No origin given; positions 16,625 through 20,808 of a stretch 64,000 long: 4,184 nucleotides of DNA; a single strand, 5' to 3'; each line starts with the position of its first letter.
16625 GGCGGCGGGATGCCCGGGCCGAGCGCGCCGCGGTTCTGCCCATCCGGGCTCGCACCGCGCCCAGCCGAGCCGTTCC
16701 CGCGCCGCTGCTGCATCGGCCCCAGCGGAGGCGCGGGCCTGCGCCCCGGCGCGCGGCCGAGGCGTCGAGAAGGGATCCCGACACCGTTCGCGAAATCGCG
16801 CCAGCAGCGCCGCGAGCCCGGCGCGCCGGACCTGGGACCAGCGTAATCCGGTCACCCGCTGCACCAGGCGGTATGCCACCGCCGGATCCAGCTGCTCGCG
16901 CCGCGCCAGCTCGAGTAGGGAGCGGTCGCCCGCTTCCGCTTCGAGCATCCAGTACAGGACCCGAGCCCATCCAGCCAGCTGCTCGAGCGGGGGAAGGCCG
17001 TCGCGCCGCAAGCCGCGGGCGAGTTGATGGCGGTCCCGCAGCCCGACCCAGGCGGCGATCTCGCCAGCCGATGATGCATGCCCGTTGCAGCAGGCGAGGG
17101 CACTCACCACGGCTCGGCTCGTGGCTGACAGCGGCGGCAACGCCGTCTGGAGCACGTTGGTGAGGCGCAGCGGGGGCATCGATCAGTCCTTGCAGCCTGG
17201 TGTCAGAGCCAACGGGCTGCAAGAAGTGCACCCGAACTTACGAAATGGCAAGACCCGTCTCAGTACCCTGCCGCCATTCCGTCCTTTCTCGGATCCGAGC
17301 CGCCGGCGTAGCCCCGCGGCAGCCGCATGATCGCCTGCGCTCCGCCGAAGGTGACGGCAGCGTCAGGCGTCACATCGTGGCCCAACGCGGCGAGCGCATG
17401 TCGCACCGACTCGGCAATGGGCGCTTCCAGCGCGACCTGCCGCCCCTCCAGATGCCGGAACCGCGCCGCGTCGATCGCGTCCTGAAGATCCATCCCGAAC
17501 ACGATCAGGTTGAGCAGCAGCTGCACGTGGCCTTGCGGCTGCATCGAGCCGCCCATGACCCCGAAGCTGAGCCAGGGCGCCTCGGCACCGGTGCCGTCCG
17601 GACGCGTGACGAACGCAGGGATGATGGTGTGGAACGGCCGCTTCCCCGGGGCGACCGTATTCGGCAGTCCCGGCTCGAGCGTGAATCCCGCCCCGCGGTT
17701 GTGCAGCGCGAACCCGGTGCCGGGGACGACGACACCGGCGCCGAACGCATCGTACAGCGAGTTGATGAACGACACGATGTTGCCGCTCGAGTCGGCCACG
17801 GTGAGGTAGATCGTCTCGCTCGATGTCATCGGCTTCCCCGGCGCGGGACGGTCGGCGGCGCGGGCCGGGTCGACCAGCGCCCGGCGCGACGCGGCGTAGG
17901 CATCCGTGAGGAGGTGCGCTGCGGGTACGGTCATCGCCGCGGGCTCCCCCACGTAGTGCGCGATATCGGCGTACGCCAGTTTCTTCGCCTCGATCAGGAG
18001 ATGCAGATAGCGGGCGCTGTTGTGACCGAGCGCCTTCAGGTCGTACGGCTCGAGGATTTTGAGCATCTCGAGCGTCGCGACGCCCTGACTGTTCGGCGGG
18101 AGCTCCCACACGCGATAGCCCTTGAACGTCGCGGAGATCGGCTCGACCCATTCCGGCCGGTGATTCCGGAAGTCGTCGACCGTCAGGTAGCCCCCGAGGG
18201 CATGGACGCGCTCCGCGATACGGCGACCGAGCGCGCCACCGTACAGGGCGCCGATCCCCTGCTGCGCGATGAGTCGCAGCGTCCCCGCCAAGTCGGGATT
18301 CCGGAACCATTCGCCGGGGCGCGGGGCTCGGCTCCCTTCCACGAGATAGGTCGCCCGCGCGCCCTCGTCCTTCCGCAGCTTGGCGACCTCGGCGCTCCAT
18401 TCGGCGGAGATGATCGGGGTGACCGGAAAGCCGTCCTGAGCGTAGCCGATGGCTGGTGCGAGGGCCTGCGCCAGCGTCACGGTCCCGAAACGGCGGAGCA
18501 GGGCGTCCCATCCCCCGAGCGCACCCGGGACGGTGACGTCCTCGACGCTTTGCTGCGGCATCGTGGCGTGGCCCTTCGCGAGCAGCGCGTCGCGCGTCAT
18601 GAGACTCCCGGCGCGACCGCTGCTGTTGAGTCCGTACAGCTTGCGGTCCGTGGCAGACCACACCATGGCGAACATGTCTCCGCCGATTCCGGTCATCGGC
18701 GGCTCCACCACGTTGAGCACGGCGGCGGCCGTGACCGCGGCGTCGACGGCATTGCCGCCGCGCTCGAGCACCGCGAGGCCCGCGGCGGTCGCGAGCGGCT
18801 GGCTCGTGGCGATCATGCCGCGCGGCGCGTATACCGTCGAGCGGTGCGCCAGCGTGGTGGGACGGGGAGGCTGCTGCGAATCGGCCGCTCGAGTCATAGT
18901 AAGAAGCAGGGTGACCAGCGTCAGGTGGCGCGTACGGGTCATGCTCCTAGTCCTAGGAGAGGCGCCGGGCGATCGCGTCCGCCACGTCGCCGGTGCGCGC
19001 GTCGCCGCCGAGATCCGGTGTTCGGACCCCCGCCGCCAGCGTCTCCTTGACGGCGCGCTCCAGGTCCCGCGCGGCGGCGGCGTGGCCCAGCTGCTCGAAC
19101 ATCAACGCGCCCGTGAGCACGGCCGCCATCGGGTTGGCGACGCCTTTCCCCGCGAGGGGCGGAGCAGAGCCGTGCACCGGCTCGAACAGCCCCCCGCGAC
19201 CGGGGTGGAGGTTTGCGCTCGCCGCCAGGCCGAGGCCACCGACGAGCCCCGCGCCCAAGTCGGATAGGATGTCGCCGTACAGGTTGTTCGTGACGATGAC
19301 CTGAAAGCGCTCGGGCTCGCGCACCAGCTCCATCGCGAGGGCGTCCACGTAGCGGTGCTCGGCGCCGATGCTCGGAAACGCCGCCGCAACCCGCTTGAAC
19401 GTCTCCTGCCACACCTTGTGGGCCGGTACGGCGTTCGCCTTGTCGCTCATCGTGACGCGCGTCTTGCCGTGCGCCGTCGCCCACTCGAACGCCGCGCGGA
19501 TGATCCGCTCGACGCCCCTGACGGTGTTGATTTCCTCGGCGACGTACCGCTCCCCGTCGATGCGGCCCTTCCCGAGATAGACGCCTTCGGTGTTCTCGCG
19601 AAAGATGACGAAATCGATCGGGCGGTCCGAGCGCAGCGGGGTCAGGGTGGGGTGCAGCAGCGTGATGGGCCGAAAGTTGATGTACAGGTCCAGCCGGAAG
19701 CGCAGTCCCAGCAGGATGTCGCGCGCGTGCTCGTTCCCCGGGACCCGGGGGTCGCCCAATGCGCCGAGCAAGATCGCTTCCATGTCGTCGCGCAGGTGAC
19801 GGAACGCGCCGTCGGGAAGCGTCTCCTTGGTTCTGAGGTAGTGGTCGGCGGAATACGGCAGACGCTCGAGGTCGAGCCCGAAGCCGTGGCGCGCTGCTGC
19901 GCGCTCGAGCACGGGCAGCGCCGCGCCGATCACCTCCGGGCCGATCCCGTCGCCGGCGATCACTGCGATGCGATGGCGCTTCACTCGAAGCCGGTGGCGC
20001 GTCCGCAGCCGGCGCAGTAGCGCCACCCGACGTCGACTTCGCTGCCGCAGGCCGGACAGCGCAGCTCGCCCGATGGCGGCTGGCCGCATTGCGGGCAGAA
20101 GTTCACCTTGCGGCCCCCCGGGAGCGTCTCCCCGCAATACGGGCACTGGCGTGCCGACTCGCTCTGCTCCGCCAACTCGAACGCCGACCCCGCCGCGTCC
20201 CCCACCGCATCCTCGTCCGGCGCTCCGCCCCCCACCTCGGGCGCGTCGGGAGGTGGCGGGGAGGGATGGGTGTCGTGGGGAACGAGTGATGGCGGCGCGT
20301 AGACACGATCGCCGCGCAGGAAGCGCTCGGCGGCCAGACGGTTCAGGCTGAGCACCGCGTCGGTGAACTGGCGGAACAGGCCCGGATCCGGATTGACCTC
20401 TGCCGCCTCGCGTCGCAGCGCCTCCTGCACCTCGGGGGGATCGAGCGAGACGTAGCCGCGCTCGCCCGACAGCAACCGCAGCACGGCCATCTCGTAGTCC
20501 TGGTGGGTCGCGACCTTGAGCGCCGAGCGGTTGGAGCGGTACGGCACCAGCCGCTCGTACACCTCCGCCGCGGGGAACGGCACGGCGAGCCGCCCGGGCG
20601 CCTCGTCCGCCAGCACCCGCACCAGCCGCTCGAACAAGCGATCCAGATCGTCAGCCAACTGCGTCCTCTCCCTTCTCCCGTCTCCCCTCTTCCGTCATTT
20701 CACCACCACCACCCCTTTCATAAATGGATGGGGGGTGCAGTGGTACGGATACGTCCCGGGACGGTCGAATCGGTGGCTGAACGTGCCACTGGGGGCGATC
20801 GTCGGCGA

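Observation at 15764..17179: AraC-like HTH placed N-terminal and fused to a YVTN beta-propeller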

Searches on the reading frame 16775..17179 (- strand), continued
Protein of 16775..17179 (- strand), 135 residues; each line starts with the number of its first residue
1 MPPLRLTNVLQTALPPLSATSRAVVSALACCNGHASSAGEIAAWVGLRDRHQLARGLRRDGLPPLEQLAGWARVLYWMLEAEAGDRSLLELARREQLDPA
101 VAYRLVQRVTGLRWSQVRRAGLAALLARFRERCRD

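Call 57: list_cluster_members(proteins=[P0153, P0158, P0162, P0166, P0181, P0186, P0196, P0224, P0001, P0002])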
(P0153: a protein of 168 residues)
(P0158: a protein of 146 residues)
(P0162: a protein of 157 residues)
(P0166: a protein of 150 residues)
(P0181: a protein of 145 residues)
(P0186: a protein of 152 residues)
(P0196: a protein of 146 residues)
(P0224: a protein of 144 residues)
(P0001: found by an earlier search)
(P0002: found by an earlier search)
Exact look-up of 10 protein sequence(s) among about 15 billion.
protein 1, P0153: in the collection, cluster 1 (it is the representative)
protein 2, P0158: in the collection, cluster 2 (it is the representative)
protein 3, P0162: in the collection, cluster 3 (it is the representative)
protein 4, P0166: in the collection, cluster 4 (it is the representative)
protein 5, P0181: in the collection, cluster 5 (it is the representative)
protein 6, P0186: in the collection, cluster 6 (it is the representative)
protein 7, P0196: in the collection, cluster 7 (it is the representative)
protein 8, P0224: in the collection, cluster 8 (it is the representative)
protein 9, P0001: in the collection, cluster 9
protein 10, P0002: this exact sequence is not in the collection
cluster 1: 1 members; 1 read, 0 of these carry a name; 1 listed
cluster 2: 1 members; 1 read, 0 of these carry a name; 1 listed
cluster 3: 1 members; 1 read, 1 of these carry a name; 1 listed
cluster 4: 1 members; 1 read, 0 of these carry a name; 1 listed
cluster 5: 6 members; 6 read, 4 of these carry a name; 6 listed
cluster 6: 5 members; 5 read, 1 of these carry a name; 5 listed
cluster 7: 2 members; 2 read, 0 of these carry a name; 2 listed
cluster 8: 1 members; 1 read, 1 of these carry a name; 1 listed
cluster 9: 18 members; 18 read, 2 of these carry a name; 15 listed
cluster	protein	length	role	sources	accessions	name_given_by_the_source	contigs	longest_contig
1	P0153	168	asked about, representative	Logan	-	-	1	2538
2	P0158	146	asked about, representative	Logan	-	-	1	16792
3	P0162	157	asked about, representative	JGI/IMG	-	hypothetical protein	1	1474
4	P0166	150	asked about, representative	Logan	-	-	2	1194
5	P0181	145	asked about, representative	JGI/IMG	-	hypothetical protein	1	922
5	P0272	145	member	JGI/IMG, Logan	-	hypothetical protein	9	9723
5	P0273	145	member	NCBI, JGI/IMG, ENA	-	hypothetical protein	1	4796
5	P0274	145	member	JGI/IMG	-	hypothetical protein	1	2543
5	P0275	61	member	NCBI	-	-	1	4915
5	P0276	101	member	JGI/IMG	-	-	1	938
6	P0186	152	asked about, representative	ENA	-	-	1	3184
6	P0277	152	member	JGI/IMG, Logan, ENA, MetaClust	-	\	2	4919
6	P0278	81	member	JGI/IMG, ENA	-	-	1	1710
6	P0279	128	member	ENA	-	-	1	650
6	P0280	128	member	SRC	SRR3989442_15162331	-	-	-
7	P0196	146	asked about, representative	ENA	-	-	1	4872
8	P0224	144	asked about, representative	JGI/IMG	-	hypothetical protein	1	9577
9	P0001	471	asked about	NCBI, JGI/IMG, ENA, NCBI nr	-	-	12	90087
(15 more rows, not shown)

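Call 60: search_solved_structures(query=A3, max_evalue=10, show_alignments=5)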
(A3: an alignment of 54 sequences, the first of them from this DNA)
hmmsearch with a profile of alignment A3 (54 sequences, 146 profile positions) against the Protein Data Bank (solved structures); distinct sequences matched with E-value up to 10: 1.
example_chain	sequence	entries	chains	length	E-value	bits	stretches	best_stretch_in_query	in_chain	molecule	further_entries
3dfg_A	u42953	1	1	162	0.51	13.2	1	71-114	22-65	Regulatory protein recX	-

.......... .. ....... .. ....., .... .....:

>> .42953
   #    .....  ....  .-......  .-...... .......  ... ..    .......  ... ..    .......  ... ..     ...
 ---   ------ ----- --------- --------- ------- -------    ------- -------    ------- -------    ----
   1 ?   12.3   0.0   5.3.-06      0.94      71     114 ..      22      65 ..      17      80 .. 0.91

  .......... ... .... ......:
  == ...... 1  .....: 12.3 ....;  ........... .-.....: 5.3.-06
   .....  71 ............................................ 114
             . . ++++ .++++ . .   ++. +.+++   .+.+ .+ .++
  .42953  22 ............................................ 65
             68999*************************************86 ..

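Call 62: fold_search(model_id=the predicted structure, library=viral)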
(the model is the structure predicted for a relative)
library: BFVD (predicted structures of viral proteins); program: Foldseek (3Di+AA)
matches with E <= 10: 903; with E <= 0.001: 316
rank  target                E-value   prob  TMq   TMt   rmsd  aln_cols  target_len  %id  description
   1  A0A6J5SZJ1            8.9e-19  1.00  0.52  0.72   3.5       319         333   18  COG3391 Uncharacterized conserved protein [uncultured Caudovirales phage]
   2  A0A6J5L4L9            6.0e-18  1.00  0.56  0.33  10.1       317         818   15  Uncharacterized protein [uncultured Caudovirales phage]
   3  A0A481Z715            4.8e-17  1.00  0.39  0.38   6.5       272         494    8  Uncharacterized protein [Pithovirus LCPAC104]
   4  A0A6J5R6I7            3.1e-16  1.00  0.52  0.29   3.3       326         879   20  Lactonase, 7-bladed beta propeller [uncultured Caudovirales phage]
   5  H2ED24                6.2e-16  1.00  0.48  0.75   4.7       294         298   13  Putative BTB_POZ domain and WD-repeat protein [Moumouvirus sp. 'Monve']
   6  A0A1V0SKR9            1.2e-14  1.00  0.50  0.18  15.5       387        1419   11  Collagen triple helix repeat motif-containing protein [Klosneuvirus KNV1]
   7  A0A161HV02            3.3e-14  1.00  0.47  0.45   2.7       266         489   14  Putative BTB/POZ domain-containing protein [Powai lake megavirus]
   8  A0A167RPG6            9.2e-14  1.00  0.41  0.41   2.8       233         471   14  Putative BTB/POZ domain-containing protein [Powai lake megavirus]
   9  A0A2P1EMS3            1.9e-13  1.00  0.46  0.45   3.7       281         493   10  WD40 repeat protein [Moumouvirus australiensis]
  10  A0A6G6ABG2            2.0e-13  1.00  0.44  0.61   4.6       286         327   12  WD40 domain-containing protein [Borely moumouvirus]
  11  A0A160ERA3            2.3e-13  1.00  0.39  0.40   7.9       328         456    8  BTB/POZ domain-containing protein [Powai lake megavirus]
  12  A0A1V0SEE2            3.7e-13  1.00  0.47  0.65   4.2       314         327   10  WD repeat protein [Indivirus ILV1]
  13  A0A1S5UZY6            4.1e-13  1.00  0.46  0.46   3.1       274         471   12  (no name in the UniProt tables at hand)
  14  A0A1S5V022            5.3e-13  1.00  0.44  0.46   3.3       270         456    9  (no name in the UniProt tables at hand)
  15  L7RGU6                6.9e-13  1.00  0.47  0.58   3.2       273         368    9  WD-repeat family protein [Acanthamoeba polyphaga moumouvirus]
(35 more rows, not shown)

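Call 63: find_encoding_contigs(protein=P0158, flank=6000, max_places=1)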
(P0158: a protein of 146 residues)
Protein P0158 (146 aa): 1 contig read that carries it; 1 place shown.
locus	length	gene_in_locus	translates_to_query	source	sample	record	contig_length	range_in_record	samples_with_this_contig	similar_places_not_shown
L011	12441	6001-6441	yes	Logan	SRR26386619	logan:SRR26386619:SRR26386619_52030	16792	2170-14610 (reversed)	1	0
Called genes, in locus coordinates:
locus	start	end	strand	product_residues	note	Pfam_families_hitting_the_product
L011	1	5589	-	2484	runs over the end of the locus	PF09136:Glucodextran_B, PF25020:TTR_TEN1-4, PF01436:NHL (faint), PF20067:SSL_N (faint), PF23500:DUF7133 (faint), PF25021:TEN_NHL, PF25023:TEN_YD-shell, PF05593:RHS_repeat, +1 more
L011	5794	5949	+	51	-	-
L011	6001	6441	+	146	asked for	-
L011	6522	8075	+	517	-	PF04185:Phosphoesterase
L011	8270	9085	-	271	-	-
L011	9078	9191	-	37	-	-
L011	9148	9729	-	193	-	-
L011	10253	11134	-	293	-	-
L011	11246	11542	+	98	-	-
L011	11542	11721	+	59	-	-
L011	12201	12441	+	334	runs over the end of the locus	PF13091:PLDc_2 (weak)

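Call 64: find_encoding_contigs(protein=P0224, flank=6000, max_places=1)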
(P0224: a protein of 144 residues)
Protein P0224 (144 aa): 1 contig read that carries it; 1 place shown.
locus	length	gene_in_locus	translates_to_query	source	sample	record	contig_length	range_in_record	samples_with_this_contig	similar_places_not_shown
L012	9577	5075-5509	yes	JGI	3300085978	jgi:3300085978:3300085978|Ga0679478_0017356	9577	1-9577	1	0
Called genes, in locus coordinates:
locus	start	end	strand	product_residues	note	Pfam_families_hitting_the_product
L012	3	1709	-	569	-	?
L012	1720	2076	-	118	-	PF03948:Ribosomal_L9_C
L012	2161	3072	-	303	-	PF09991:DUF2232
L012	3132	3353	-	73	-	PF01084:Ribosomal_S18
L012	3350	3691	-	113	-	PF01250:Ribosomal_S6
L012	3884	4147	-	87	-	-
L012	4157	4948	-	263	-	PF13462:Thioredoxin_4, PF13098:Thioredoxin_2 (faint), PF01323:DSBA, PF13743:Thioredoxin_5 (weak)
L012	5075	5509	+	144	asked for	-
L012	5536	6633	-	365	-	PF01926:MMR_HSR1, PF02421:FeoB_N, PF06071:YchF-GTPase_C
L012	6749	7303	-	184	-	PF01195:Pept_tRNA_hydro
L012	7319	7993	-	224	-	PF01386:Ribosomal_L25p, PF14693:Ribosomal_TL5_C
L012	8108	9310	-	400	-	PF13793:Pribosyltran_N, PF00156:Pribosyltran, PF14572:Pribosyl_synth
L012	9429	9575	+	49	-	?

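Call 65: find_encoding_contigs(protein=P0272, flank=6000, max_places=1)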
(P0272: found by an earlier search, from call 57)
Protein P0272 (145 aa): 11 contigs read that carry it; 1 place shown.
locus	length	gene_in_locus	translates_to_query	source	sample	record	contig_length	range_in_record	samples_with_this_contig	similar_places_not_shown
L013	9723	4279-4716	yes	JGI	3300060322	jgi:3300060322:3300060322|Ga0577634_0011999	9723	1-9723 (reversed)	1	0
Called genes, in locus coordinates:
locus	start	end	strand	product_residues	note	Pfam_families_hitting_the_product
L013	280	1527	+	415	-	PF16215:DUF4876 (faint)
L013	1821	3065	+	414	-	PF16215:DUF4876 (faint)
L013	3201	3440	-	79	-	-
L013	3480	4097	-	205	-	PF00578:AhpC-TSA, PF08534:Redoxin (weak)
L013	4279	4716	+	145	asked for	-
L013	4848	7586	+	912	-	PF13620:CarboxypepD_reg, PF13715:CarbopepD_reg_2, PF07715:Plug, PF00593:TonB_dep_Rec_b-barrel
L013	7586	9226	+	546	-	PF21012:DUF6850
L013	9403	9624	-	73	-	PF01402:RHH_1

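Call 71: find_related_loci(query=A2, collection=genome_contigs, flank=4000)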
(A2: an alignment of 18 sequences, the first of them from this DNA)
Query A2 (135 aa) in genome_contigs; peptide patterns used: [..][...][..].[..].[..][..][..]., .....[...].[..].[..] (x = any residue, [..] = any of these).
50 stretches matched a pattern; 31 encode a relative of the query (tblastn E <= 1e-3); 31 distinct loci.
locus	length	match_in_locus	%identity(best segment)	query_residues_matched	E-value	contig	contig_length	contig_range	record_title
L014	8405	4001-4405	96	1-135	4e-80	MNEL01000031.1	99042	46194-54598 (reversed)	MAG: Gemmatimonadetes bacterium 13_1_40CM_69_22 13_1_40cm_scaffold_67, whole genome shotgun sequence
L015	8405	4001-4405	93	1-135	3e-77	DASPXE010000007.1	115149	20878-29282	MAG TPA_asm: Gemmatimonadales bacterium isolate SMAG_U11559 k141_1373917, whole genome shotgun sequence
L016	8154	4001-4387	75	1-129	4e-59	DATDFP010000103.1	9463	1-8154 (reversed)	MAG TPA_asm: Gemmatimonadales bacterium isolate SMAG_U229 k141_1514904, whole genome shotgun sequence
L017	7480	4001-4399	69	1-133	5e-58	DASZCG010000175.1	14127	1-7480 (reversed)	MAG TPA_asm: Gemmatimonadales bacterium isolate SMAG_U6436 k141_3851, whole genome shotgun sequence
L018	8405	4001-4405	65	1-135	1e-55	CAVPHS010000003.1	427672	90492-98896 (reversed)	MAG: uncultured Gemmatimonadales bacterium isolate MFD10007.bin.1.48 genome assembly, contig: contig_45244, whole genome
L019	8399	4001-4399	65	1-133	2e-55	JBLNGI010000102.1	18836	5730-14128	MAG: Gemmatimonadota bacterium isolate MAG24 PRJNA1068274_bin2_renamed_101, whole genome shotgun sequence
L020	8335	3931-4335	61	1-135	4e-54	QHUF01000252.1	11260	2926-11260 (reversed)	MAG: Gemmatimonadetes bacterium isolate AG34 14_0929_02_30cm_scaffold_4777_curated, whole genome shotgun sequence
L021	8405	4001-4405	64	1-135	1e-54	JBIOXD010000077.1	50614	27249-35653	MAG: Gemmatimonadales bacterium isolate MAG065 k127_3270874, whole genome shotgun sequence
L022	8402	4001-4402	63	1-134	3e-54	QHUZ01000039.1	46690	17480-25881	MAG: Gemmatimonadetes bacterium isolate AG16 14_0903_16_40cm_scaffold_517_curated, whole genome shotgun sequence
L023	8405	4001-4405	64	1-135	9e-54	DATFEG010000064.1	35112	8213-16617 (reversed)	MAG TPA_asm: Gemmatimonadales bacterium isolate SMAG_U8601 k141_2856250, whole genome shotgun sequence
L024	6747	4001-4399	65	1-133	1e-53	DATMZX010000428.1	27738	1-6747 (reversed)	MAG TPA_asm: Gemmatimonadales bacterium isolate SMAG_U11146 k141_3610157, whole genome shotgun sequence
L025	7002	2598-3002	64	1-135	3e-53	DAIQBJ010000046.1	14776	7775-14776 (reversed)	MAG TPA_asm: Gemmatimonadales bacterium isolate CTOTU27894 NODE_636_length_14776_cov_5.235446, whole genome shotgun sequ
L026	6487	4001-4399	64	1-133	7e-53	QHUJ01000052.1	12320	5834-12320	MAG: Gemmatimonadetes bacterium isolate AG30 14_0929_12_40cm_scaffold_2801_curated, whole genome shotgun sequence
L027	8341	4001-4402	59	1-134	8e-52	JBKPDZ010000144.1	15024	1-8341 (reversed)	MAG: Gemmatimonadota bacterium isolate GB_EKS_MAG_00011 GB_EKS_000000191489, whole genome shotgun sequence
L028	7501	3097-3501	59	1-135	3e-51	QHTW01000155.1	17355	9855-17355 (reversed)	MAG: Gemmatimonadetes bacterium isolate AG42 14_1009_13_20cm_scaffold_5443_curated, whole genome shotgun sequence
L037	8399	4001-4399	60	1-133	6e-47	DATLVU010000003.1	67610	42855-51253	MAG TPA_asm: Gemmatimonadales bacterium isolate SMAG_U13200 k141_301135, whole genome shotgun sequence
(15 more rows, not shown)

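Call 78: search_protein_families(library=phrogs, alignment_id=A3, max_evalue=0.01)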
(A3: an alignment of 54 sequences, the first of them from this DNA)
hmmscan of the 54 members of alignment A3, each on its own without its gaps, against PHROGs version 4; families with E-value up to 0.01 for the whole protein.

A. member 1, seq(135 aa): 0 families

B. families by the number of members that match (of 54 scanned): 2 families
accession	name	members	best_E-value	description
phrog_15912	-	1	0.0035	-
phrog_4268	-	1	0.0076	transcriptional repressor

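Call 86: fold_search(model_id=the predicted structure, library=pdb)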
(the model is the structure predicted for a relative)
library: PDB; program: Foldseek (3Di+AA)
matches with E <= 10: 498; with E <= 0.001: 0
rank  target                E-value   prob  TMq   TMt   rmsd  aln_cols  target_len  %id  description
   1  5i2t                  1.6e-02  0.47  0.12  0.10  21.5       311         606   12  Domain characterization of the WD protein Pwp2 and their relevance in ribosome biogenesis (released 2017-06-21)
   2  2z2p_A                2.7e-02  0.25  0.07  0.11  21.9       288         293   10  Crystal Structure of catalytically inactive H270A virginiamycin B lyase from Staphylococcus aureus with Quinupristin (released 2007-06-19)
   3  2z2o_D                3.6e-02  0.21  0.10  0.14  20.6       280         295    9  Crystal Structure of apo virginiamycin B lyase from Staphylococcus aureus (released 2007-06-19)
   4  2z2n                  4.0e-02  0.18  0.08  0.12  23.1       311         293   10  Crystal Structure of selenomethionine substituted virginiamycin B lyase from Staphylococcus aureus (released 2007-06-19)
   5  2z2o_C                4.2e-02  0.23  0.09  0.13  18.7       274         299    9  Crystal Structure of apo virginiamycin B lyase from Staphylococcus aureus (released 2007-06-19)
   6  9exg_A                5.2e-02  0.15  0.08  0.10  18.6       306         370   11  Crystal structure of Yeast Clathrin Heavy Chain N-terminal domain bound to Epsin-2 peptide (LIDL) (released 2024-11-13)
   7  8wca_B                6.7e-02  0.35  0.13  0.17  22.0       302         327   12  Cryo-EM structure of the PEA-bound hTAAR1-Gs complex (released 2023-12-27)
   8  7ye6_B                8.3e-02  0.21  0.10  0.13  20.0       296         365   13  BAM-EspP complex structure with BamA-N427C/EspP-R1297C mutations in nanodisc (released 2023-07-12)
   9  7mq8_LS               8.3e-02  0.21  0.12  0.12  19.5       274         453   14  Cryo-EM structure of the human SSU processome, state pre-A1 (released 2021-09-22)
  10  1osp_O                1.0e-01  0.28  0.11  0.17  17.4       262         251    9  CRYSTAL STRUCTURE OF OUTER SURFACE PROTEIN A OF BORRELIA BURGDORFERI COMPLEXED WITH A MURINE MONOCLONAL ANTIBODY FAB (released 1997-04-21)
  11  8xfb_B                1.1e-01  0.28  0.13  0.08  23.1       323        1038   13  Cryo-EM structure of partial dimeric WDR11-FAM91A1 complex (released 2024-08-14)
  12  6rxu_CW               1.1e-01  0.12  0.08  0.09  19.7       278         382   14  Cryo-EM structure of the 90S pre-ribosome (Kre33-Noc4) from Chaetomium thermophilum, state B1 (released 2019-08-14)
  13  7mqa_LO               1.2e-01  0.14  0.12  0.08  16.8       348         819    8  Cryo-EM structure of the human SSU processome, state post-A1 (released 2021-09-22)
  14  8okv_A                1.3e-01  0.11  0.09  0.12  20.7       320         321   11  lipoprotein BT2095 from Bacteroides thetaiotamicron bound to cyanocobalamin CnCbl (released 2023-09-20)
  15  3q54                  1.3e-01  0.21  0.13  0.16  19.4       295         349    8  Crystal structure of Escherichia coli BamB (released 2012-05-09)
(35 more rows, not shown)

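Call 98: search_protein_families(library=pfam, proteins=[L002:7893-8693:+, L037:5528-7390:+], max_evalue=0.001)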
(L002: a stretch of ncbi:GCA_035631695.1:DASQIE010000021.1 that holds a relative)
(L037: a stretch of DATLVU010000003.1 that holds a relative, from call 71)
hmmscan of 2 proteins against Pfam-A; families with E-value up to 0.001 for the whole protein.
L002:7893-8693:+ (266 aa): 8 families
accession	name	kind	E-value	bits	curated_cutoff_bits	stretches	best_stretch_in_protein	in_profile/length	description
PF01436.27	NHL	-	6.3e-22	76.9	20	1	113-135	1-23/28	NHL repeat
PF06739.17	SBBP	-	3.3e-15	56.2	20.5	0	167-190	12-35/38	Beta-propeller repeat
PF08450.18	SGL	-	8e-10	39.2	26.3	0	100-202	120-218/246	SMP-30/Gluconolactonase/LRE-like region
PF20067.5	SSL_N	-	2.2e-07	31.1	18.9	0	217-229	25-37/46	Strictosidine synthase-like, N-terminal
PF25021.1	TEN_NHL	-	4.7e-07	29.6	27.1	0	164-191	138-165/357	Teneurin NHL domain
PF06977.17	SdiA-regulated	-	5.1e-07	29.6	21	0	62-79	222-239/249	SdiA-regulated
PF07494.17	Reg_prop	-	1.8e-05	24.8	20.4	0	118-132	9-23/24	Two component regulator propeller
PF13449.12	Phytase-like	-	0.00076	19.9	27.6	0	118-260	8-172/284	Esterase-like activity of phytase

L037:5528-7390:+ (621 aa): 7 families
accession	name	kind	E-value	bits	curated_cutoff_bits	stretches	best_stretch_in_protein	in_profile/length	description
PF24684.1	Vgb_lyase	-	4.7e-20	72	50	2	344-497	13-167/290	Virginiamycin B lyase family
PF10282.15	Lactonase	-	2.2e-17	63.7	21.7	0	516-613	197-311/344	Lactonase, 7-bladed beta-propeller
PF25174.1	Beta-prop_THOC3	-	2.3e-16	60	305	2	95-232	52-187/272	THOC3 beta-propeller domain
PF21783.3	YNCE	-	1.7e-15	57.7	27.1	1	57-220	165-331/339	YNCE-like beta-propeller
PF23414.1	Beta-prop_EML_2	-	1.3e-06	28.4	90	0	432-524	4-96/266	Echinoderm microtubule-associated protein second beta-propeller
PF13360.13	PQQ_2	-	5.5e-06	26.6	27.6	0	138-253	28-145/233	Outer membrane protein assembly factor BamB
PF16819.11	DUF5074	-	6.2e-05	22.6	27.2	0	94-207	103-218/353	Domain of unknown function (DUF5074)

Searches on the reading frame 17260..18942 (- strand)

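Call 30: search_protein_families(library=pfam, proteins=[window:17260-18942:-], max_evalue=0.00001)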
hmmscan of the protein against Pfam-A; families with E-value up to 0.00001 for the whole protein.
window:17260-18942:- (560 aa): 1 family
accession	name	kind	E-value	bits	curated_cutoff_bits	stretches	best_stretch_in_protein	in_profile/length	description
PF01019.26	G_glu_transpept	-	3.3e-150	501.7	27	1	57-555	2-512/512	Gamma-glutamyltranspeptidase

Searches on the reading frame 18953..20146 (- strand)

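Call 30: search_protein_families(library=pfam, proteins=[window:18953-20146:-], max_evalue=0.00001)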
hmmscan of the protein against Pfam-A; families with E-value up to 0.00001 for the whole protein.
window:18953-20146:- (397 aa): 1 family
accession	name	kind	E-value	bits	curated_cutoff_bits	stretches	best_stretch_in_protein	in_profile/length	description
PF00180.25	Iso_dh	-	1.9e-93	313.9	27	1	60-392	2-348/348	Isocitrate/isopropylmalate dehydrogenase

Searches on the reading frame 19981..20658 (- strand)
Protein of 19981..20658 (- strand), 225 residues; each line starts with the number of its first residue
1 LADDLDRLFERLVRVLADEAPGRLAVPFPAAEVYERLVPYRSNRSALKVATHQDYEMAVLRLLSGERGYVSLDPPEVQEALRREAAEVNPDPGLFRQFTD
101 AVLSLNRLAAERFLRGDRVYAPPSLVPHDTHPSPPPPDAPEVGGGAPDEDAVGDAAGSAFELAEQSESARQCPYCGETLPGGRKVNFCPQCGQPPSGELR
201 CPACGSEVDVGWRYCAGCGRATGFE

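Call 30: search_protein_families(library=pfam, proteins=[window:19981-20658:-], max_evalue=0.00001)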
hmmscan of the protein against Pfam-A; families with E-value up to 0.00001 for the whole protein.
window:19981-20658:- (225 aa): 4 families
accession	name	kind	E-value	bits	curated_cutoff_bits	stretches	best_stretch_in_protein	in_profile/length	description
PF12773.13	DZR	-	7e-10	39.4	27.3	1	172-219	1-45/45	Double zinc ribbon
PF13240.11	Zn_Ribbon_1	-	4.7e-08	33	25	0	201-220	2-21/23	zinc-ribbon domain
PF13248.11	Zn_ribbon_3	-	1.2e-07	31.4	27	0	198-219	2-23/26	zinc-ribbon domain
PF17032.10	Zn_ribbon_15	-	3.5e-06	28.2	28.9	0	166-192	49-73/73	zinc-ribbon family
